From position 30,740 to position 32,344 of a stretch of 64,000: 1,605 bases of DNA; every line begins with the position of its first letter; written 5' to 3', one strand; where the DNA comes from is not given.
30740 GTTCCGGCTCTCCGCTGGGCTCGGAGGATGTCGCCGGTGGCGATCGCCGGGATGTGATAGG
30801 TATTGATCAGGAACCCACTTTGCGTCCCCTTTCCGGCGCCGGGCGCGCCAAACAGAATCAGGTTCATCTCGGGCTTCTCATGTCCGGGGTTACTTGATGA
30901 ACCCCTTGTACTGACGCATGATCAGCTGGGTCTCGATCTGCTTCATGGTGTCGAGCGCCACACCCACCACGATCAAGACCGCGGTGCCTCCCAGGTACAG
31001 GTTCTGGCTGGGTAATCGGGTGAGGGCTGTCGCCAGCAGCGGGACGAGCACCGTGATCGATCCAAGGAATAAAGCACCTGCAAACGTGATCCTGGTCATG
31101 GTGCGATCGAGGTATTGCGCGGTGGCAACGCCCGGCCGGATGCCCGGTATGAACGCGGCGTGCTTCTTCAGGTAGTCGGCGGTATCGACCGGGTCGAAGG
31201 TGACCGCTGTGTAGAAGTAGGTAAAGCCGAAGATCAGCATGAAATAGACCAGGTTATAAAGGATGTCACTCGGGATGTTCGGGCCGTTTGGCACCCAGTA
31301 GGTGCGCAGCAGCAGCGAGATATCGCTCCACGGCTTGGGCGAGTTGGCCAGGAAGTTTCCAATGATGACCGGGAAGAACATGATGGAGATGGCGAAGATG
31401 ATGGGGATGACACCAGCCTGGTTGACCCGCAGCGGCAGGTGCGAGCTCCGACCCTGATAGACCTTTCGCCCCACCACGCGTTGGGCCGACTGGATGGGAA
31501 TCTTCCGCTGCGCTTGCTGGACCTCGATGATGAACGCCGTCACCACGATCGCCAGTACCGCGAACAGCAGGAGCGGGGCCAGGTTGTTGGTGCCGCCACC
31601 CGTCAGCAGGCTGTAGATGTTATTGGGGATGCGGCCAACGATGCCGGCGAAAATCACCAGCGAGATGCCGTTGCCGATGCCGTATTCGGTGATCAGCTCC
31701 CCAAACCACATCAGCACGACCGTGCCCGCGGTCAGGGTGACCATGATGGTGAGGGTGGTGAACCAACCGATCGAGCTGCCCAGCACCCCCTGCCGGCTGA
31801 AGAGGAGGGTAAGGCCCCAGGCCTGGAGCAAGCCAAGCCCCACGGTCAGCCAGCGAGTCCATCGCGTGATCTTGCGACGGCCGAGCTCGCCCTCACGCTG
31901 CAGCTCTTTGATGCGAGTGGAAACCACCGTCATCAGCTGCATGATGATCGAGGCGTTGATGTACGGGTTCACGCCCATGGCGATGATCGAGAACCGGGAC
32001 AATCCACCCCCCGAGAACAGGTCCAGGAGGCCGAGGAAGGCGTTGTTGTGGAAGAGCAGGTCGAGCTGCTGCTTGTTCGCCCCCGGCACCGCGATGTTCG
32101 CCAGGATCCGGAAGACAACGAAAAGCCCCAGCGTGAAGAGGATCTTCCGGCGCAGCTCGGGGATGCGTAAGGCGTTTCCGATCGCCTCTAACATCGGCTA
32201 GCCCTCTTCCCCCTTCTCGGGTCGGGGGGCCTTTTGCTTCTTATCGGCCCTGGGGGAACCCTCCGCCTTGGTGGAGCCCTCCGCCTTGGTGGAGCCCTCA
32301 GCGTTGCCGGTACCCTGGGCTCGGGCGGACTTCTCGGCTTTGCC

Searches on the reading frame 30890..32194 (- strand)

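Call 27: search_protein_families(library=pfam, proteins=[window:30890-32194:-], max_evalue=0.00001)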
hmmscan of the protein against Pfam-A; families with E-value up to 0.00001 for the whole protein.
window:30890-32194:- (434 aa): 1 family
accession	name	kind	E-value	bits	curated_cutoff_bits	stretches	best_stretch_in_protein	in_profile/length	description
PF00344.25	SecY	-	1.1e-104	350.5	32.2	1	69-417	1-306/306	SecY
